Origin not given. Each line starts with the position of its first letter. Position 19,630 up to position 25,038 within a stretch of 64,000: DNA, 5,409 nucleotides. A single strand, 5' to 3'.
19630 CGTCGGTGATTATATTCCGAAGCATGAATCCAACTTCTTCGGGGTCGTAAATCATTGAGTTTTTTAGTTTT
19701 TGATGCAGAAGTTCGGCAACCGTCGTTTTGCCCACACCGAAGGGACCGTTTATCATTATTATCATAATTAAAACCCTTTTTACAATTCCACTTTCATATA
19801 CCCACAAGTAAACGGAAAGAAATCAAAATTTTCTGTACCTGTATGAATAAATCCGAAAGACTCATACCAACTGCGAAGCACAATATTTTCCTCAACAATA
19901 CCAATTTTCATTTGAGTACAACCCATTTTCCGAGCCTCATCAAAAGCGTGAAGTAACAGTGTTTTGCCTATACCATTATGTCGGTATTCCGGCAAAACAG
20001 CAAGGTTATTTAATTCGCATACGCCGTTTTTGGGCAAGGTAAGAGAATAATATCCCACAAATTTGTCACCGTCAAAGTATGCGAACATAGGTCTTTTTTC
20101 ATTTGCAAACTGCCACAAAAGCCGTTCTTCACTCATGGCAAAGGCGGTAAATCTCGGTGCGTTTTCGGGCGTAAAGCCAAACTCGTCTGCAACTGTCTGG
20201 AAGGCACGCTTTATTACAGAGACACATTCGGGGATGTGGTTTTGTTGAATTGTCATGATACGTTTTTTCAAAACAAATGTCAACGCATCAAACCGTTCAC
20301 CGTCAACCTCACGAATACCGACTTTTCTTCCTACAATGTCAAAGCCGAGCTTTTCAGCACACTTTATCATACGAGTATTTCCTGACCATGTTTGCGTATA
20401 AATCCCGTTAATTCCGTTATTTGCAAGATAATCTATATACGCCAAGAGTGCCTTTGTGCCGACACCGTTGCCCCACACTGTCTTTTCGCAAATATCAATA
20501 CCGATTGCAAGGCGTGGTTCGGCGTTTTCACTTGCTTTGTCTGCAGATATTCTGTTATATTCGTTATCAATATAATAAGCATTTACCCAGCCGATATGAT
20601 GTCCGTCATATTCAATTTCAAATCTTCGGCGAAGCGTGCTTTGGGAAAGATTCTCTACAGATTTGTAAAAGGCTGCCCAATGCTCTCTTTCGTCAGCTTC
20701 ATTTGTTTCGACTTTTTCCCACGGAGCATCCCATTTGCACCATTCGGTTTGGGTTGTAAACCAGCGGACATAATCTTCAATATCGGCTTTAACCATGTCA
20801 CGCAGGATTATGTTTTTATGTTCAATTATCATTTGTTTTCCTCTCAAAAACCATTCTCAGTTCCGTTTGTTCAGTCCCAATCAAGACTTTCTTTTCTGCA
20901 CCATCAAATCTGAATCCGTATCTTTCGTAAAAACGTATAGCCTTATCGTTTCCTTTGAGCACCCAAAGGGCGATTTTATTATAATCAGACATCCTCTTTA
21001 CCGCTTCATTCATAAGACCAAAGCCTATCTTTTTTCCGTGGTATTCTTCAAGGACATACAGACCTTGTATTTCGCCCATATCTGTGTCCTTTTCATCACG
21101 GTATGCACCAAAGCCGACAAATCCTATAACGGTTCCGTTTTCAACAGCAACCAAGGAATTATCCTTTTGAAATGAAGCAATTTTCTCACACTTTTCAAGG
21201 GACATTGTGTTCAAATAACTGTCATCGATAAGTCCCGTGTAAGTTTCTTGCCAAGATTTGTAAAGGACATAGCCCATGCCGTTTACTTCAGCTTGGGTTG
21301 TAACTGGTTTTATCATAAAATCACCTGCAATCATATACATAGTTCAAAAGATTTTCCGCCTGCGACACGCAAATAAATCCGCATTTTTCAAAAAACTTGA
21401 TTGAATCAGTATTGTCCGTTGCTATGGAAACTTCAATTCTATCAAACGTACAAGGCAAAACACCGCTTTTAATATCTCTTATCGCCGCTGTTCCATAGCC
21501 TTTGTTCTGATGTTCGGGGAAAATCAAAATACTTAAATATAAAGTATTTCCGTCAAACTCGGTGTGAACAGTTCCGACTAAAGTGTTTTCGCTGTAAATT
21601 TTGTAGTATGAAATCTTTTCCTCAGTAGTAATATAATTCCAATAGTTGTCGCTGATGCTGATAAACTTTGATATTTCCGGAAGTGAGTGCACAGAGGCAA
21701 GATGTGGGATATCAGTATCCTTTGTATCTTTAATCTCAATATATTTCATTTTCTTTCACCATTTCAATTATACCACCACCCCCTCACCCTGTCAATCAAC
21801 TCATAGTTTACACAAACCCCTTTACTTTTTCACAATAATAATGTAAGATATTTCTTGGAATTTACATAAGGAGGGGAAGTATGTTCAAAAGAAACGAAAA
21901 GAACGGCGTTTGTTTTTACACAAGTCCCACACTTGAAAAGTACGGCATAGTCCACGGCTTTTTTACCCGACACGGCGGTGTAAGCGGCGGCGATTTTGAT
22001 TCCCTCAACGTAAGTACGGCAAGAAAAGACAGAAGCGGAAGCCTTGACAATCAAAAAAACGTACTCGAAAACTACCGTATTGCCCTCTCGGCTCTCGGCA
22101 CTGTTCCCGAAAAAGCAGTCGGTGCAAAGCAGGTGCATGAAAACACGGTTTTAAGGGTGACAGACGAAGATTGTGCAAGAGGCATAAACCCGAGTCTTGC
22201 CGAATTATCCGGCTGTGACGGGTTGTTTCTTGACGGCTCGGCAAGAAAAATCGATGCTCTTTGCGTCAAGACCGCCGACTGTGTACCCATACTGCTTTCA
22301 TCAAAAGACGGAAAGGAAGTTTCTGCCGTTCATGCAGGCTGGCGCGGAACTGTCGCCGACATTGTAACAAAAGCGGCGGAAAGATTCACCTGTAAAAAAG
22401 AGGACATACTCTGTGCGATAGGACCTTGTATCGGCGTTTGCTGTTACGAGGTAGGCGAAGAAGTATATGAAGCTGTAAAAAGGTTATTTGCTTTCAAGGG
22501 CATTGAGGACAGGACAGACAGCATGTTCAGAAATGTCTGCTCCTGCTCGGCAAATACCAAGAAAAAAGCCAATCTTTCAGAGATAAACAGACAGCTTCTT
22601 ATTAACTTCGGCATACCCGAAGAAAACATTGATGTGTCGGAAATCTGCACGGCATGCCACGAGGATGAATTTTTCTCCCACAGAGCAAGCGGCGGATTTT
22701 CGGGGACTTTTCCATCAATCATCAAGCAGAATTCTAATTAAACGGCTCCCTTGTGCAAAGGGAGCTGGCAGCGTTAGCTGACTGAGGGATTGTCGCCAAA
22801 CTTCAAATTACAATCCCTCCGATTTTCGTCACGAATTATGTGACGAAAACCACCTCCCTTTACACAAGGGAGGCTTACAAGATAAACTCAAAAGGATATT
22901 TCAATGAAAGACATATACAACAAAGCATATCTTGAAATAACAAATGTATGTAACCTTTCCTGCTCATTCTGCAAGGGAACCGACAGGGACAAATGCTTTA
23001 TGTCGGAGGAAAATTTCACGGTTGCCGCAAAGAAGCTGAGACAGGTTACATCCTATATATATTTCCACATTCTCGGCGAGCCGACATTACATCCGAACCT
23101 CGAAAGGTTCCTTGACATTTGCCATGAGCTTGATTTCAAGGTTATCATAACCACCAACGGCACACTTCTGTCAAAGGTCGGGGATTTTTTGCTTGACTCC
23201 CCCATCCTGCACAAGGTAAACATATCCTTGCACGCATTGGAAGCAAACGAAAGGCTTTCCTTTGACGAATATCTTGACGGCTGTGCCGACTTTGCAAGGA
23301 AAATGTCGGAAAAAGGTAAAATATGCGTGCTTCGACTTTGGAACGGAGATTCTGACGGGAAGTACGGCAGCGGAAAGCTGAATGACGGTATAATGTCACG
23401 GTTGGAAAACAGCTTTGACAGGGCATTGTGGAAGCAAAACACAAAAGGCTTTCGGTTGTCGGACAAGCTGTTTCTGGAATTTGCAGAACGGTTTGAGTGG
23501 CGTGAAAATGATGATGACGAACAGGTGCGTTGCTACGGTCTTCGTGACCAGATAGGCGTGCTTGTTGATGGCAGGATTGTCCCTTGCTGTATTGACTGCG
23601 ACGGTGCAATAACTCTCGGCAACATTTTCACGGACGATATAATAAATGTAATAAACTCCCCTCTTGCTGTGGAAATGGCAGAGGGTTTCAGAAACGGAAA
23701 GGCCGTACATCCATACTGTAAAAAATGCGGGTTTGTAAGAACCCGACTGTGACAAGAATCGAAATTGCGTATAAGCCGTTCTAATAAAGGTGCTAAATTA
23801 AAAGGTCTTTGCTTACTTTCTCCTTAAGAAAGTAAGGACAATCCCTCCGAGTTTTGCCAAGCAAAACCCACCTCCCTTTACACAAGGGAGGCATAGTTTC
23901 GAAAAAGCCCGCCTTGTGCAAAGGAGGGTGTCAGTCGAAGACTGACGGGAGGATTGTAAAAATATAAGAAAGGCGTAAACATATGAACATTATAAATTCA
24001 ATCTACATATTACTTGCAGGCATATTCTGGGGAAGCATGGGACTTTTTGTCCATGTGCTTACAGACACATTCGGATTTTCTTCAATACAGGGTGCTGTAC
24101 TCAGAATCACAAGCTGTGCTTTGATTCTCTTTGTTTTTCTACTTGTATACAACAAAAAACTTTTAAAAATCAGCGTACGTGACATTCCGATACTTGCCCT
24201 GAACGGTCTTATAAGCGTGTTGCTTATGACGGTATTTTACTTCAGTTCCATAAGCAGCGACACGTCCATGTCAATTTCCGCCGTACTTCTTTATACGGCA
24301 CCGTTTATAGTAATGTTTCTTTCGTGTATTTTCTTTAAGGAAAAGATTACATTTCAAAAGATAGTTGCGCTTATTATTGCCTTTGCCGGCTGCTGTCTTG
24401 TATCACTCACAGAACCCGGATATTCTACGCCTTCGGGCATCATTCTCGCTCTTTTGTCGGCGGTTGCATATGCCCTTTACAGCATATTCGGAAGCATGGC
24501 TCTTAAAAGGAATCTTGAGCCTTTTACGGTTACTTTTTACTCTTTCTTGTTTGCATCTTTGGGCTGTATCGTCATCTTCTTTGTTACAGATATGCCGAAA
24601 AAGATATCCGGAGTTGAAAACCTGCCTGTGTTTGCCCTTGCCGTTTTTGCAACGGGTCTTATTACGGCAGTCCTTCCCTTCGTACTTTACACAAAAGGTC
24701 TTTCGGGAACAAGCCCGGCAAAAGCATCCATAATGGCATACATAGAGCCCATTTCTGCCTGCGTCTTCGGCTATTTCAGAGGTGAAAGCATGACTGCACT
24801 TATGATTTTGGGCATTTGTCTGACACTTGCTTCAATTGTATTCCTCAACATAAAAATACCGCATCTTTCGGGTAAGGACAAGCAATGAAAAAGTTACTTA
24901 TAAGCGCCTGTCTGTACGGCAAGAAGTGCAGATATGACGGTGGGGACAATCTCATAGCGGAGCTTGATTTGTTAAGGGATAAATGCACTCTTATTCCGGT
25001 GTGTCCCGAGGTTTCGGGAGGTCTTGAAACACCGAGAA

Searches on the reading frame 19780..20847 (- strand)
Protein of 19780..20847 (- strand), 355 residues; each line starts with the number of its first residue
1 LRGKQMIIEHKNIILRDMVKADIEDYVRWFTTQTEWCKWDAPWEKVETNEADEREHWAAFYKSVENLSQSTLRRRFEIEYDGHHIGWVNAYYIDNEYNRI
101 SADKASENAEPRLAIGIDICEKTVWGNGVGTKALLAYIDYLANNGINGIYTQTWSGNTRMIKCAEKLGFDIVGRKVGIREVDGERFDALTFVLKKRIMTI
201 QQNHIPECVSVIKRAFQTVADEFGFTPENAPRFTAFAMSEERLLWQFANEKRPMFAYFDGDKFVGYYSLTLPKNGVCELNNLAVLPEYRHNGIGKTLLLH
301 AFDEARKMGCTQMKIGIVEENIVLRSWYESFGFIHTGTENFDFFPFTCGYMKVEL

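Call 75: search_protein_families(library=pfam, proteins=[window:19780-20847:-], max_evalue=0.00001)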
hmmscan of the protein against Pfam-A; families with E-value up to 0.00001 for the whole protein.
window:19780-20847:- (355 aa): 5 families
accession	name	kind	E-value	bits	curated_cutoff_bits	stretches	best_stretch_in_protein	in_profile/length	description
PF00583.31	Acetyltransf_1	-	7.9e-29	100.7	20.7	2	240-333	20-116/116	Acetyltransferase (GNAT) family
PF13302.13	Acetyltransf_3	-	1.5e-19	71.5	25.4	1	13-169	2-137/138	Acetyltransferase (GNAT) domain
PF13508.13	Acetyltransf_7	-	8.6e-15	55.3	27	1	254-334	5-83/84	Acetyltransferase (GNAT) domain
PF13673.13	Acetyltransf_10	-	5.4e-13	49.5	23.6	1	226-339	6-113/128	Acetyltransferase (GNAT) domain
PF13420.13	Acetyltransf_4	-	1.5e-09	38.5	24.3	0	132-188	96-153/155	Acetyltransferase (GNAT) domain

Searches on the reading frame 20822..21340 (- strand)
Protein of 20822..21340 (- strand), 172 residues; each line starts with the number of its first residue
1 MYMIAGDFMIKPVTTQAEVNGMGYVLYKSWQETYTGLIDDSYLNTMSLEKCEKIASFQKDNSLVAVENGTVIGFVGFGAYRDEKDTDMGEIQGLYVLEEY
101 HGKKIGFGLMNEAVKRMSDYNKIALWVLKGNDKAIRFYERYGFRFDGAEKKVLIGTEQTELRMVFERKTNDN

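Call 75: search_protein_families(library=pfam, proteins=[window:20822-21340:-], max_evalue=0.00001)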
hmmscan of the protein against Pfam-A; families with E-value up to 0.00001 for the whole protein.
window:20822-21340:- (172 aa): 4 families
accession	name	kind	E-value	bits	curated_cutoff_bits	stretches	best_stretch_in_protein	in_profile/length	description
PF00583.31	Acetyltransf_1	-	1.3e-19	71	20.7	1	50-143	24-116/116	Acetyltransferase (GNAT) family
PF13508.13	Acetyltransf_7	-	3.3e-15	56.7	27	1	61-144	4-83/84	Acetyltransferase (GNAT) domain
PF13673.13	Acetyltransf_10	-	5.1e-11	43.1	23.6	1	58-151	28-115/128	Acetyltransferase (GNAT) domain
PF13527.13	Acetyltransf_9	-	7.8e-06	26.4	25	0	53-144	34-125/127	Acetyltransferase (GNAT) domain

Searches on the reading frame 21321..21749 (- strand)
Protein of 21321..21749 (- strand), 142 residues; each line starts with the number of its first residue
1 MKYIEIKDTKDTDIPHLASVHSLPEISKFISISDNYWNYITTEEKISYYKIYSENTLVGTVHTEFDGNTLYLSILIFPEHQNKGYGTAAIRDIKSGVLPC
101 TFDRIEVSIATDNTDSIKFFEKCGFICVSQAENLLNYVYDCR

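Call 75: search_protein_families(library=pfam, proteins=[window:21321-21749:-], max_evalue=0.00001)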
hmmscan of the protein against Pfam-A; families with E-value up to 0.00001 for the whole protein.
window:21321-21749:- (142 aa): 5 families
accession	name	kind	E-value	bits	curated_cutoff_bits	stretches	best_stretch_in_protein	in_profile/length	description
PF00583.31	Acetyltransf_1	-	4.8e-11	43.4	20.7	1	38-125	26-116/116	Acetyltransferase (GNAT) family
PF13302.13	Acetyltransf_3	-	3.5e-09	37.9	25.4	1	10-125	8-137/138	Acetyltransferase (GNAT) domain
PF13508.13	Acetyltransf_7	-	2.3e-07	31.5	27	1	48-126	5-83/84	Acetyltransferase (GNAT) domain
PF08445.16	FR47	-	2.7e-06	27.7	22.1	1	73-129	26-81/86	FR47-like protein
PF13420.13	Acetyltransf_4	-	7.9e-06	26.4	24.3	1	38-136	45-145/155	Acetyltransferase (GNAT) domain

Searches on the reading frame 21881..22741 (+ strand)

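Call 76: search_protein_families(library=pfam, proteins=[window:21881-22741:+], max_evalue=0.00001)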
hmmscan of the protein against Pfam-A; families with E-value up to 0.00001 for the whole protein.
window:21881-22741:+ (286 aa): 1 family
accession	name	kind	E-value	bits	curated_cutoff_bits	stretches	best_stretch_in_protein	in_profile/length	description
PF02578.20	Cu-oxidase_4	-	6e-65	219.4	22.9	1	28-281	1-237/238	Multi-copper polyphenol oxidoreductase laccase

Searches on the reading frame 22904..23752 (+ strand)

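Call 76: search_protein_families(library=pfam, proteins=[window:22904-23752:+], max_evalue=0.00001)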
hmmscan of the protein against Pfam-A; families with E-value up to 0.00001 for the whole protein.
window:22904-23752:+ (282 aa): 2 families
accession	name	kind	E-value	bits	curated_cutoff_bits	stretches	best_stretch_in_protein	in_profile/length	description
PF13186.11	SPASM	-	4.8e-11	43.2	21.5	1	210-275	1-66/67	Iron-sulfur cluster-binding domain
PF04055.27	Radical_SAM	-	6.9e-11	43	29.5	1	11-134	2-140/166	Radical SAM superfamily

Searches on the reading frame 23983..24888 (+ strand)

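Call 76: search_protein_families(library=pfam, proteins=[window:23983-24888:+], max_evalue=0.00001)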
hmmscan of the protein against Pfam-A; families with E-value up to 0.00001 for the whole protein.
window:23983-24888:+ (301 aa): 1 family
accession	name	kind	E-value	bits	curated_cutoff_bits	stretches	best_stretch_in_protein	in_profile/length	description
PF00892.27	EamA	-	2.2e-40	138.5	28.2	2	151-289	2-134/135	EamA-like transporter family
